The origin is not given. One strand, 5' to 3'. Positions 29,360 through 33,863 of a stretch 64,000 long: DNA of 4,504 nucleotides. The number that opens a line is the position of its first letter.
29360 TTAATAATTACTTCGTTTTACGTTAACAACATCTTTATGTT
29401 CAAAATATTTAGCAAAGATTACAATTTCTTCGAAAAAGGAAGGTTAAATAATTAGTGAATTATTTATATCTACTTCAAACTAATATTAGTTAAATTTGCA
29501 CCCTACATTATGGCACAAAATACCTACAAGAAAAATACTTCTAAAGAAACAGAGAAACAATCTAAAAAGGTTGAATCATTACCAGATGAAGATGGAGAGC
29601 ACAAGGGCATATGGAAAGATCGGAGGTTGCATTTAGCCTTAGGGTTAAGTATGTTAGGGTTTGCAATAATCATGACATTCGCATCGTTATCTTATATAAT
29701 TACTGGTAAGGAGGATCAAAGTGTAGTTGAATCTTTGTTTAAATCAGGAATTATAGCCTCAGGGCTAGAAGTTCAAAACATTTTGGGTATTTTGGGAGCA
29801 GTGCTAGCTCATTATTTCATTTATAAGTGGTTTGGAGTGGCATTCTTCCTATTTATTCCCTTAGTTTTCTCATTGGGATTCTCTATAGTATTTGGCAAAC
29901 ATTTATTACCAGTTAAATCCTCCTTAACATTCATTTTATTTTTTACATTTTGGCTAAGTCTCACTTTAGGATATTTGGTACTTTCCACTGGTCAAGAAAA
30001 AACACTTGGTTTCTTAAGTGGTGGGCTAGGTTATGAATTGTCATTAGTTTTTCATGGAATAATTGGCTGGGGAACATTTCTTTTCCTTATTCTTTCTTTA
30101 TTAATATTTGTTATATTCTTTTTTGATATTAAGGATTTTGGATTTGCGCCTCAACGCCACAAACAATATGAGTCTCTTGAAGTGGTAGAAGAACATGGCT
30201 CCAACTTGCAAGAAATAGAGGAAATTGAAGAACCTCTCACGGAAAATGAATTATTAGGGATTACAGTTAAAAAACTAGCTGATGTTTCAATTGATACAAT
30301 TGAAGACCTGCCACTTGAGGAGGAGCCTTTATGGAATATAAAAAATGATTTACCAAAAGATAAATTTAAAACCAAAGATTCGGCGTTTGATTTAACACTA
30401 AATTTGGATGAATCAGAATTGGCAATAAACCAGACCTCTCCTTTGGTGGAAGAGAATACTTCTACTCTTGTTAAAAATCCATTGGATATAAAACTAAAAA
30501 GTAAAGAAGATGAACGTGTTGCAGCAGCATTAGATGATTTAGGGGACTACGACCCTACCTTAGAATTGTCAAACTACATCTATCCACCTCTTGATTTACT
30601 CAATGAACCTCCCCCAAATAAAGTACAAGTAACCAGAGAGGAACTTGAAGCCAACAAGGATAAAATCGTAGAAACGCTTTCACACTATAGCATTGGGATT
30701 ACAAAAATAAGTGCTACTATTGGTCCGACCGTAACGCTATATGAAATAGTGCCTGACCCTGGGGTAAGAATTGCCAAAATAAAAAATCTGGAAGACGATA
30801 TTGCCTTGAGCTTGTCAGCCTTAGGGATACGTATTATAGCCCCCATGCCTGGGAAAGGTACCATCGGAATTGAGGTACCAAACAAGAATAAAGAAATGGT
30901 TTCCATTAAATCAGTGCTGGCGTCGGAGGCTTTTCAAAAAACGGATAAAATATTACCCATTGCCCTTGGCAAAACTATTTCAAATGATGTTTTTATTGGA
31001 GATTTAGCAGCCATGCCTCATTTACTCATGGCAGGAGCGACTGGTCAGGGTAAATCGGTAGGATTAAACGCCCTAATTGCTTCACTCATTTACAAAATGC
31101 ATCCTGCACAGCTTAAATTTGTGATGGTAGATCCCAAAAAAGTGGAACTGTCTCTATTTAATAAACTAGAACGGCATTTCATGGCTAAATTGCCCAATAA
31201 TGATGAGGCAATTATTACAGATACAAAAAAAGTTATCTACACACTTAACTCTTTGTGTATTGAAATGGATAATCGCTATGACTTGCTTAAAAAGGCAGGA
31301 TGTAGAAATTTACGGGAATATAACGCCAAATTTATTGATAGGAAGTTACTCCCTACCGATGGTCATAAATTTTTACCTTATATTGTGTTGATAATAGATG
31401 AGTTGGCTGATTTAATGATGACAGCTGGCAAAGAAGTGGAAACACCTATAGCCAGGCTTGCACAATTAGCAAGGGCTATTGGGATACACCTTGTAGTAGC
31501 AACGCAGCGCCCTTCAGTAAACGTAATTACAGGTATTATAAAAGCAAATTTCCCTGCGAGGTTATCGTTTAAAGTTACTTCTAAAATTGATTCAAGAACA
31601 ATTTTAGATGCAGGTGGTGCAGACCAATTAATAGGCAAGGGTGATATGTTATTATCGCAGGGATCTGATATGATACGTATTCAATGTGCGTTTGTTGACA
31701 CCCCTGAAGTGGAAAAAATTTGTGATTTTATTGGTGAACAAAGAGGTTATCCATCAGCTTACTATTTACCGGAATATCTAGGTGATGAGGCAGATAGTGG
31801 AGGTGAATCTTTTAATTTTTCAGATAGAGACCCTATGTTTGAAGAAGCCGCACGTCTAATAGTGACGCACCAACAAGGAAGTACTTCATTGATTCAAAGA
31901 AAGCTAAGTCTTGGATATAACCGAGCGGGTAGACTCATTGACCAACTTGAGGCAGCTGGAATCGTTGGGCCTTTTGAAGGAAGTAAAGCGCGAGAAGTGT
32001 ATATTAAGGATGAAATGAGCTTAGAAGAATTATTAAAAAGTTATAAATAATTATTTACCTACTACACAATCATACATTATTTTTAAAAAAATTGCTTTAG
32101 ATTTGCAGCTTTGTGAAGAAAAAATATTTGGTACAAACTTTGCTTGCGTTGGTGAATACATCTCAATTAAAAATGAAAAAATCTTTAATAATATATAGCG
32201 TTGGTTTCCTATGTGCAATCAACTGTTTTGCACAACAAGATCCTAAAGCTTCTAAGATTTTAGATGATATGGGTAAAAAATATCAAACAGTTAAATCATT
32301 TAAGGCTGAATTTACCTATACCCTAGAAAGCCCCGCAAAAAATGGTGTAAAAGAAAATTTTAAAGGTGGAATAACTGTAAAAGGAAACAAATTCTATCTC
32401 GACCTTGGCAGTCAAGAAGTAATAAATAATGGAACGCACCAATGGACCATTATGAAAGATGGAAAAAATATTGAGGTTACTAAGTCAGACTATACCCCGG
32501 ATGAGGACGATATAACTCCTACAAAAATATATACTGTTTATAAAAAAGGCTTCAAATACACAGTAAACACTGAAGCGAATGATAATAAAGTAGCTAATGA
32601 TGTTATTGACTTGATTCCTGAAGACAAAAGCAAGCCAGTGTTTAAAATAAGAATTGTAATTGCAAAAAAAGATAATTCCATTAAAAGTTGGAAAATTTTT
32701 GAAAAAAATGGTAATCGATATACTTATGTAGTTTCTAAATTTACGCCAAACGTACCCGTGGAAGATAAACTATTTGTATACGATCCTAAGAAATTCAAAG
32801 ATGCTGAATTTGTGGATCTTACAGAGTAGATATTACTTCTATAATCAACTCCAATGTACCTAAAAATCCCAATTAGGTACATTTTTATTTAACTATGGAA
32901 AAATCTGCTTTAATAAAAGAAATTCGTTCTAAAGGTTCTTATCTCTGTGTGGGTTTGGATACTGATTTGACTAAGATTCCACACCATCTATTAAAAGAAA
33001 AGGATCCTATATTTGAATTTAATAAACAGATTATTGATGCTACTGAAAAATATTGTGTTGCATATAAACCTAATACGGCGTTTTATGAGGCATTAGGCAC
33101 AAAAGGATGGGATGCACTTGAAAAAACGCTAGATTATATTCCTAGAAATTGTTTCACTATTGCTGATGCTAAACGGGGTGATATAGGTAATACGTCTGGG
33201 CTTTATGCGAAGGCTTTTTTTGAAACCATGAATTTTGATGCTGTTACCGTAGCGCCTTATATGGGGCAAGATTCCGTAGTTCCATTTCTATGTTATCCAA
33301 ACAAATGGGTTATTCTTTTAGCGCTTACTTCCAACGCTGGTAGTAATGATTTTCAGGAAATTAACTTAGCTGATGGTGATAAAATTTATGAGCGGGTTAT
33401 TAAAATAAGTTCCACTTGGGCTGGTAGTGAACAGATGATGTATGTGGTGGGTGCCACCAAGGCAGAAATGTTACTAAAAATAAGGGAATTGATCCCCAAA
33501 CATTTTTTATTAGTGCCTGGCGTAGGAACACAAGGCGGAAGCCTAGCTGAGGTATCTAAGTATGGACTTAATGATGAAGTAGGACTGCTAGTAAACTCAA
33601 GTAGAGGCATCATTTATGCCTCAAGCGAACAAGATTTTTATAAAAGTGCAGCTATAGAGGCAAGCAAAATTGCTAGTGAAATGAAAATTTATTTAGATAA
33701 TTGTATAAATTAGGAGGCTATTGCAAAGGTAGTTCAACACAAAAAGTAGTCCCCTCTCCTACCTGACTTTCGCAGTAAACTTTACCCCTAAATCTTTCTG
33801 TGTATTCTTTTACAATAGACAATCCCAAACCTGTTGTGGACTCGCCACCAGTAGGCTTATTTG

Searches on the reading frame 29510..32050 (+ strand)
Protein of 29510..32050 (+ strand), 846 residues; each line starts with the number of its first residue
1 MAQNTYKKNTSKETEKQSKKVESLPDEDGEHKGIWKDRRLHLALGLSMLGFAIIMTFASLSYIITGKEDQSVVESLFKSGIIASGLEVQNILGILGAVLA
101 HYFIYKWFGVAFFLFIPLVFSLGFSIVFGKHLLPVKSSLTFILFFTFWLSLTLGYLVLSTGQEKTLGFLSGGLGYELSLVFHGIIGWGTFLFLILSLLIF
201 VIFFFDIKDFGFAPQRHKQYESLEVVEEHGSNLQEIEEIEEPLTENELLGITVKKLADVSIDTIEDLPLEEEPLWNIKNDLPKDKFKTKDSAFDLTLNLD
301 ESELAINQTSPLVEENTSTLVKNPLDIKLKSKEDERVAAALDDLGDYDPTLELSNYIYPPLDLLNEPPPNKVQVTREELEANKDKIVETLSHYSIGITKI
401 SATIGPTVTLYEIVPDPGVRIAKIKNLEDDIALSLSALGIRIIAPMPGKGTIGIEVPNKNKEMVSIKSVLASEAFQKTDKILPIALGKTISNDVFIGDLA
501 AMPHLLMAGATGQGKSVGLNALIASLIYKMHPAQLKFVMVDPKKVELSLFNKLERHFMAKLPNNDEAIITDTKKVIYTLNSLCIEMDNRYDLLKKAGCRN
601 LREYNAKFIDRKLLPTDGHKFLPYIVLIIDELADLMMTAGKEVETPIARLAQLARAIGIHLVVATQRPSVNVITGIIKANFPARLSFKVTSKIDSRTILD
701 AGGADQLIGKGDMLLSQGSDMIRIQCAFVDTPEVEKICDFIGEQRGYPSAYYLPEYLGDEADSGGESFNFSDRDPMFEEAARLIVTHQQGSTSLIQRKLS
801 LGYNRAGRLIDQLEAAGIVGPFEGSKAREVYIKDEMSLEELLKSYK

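Call 20: search_protein_families(library=pfam, proteins=[window:29510-32050:+], max_evalue=0.001)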
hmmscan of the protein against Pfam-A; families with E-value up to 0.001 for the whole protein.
window:29510-32050:+ (846 aa): 4 families
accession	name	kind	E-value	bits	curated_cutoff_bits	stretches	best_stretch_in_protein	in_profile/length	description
PF01580.24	FtsK_SpoIIIE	-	3.9e-55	187.2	24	1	466-670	2-221/221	FtsK/SpoIIIE family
PF17854.6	FtsK_alpha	-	1.5e-31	109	22.9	1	359-458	2-101/101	FtsK alpha domain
PF09397.16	FtsK_gamma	-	7.7e-28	96.4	30.6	1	772-832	2-62/63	Ftsk gamma domain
PF13491.11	FtsK_4TM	-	4e-09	36.8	23.1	1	38-208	2-162/171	4TM region of DNA translocase FtsK/SpoIIIE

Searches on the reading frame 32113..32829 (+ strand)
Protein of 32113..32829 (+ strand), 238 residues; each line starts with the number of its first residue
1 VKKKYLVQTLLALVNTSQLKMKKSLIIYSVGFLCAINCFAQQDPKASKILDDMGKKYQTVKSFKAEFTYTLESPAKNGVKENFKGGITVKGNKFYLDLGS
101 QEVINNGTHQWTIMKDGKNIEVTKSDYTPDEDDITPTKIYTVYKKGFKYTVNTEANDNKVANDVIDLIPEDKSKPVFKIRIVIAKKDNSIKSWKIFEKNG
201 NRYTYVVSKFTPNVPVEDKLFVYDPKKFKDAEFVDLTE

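Call 20: search_protein_families(library=pfam, proteins=[window:32113-32829:+], max_evalue=0.001)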
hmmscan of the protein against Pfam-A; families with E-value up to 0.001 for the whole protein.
window:32113-32829:+ (238 aa): 2 families
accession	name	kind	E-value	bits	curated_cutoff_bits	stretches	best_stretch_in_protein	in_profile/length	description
PF03548.22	LolA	-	1.3e-11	44.9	23.6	1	59-223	2-164/165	Outer membrane lipoprotein carrier protein LolA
PF16584.11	LolA_2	-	8.7e-11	42.4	26.8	1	38-188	3-141/152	Outer membrane lipoprotein carrier protein LolA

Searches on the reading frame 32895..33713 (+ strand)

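Call 20: search_protein_families(library=pfam, proteins=[window:32895-33713:+], max_evalue=0.001)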
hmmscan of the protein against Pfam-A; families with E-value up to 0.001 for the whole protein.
window:32895-33713:+ (272 aa): 1 family
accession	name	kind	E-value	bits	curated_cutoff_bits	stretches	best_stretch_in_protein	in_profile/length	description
PF00215.30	OMPdecase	-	1e-24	88.1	27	1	16-245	2-214/221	Orotidine 5'-phosphate decarboxylase / HUMPS family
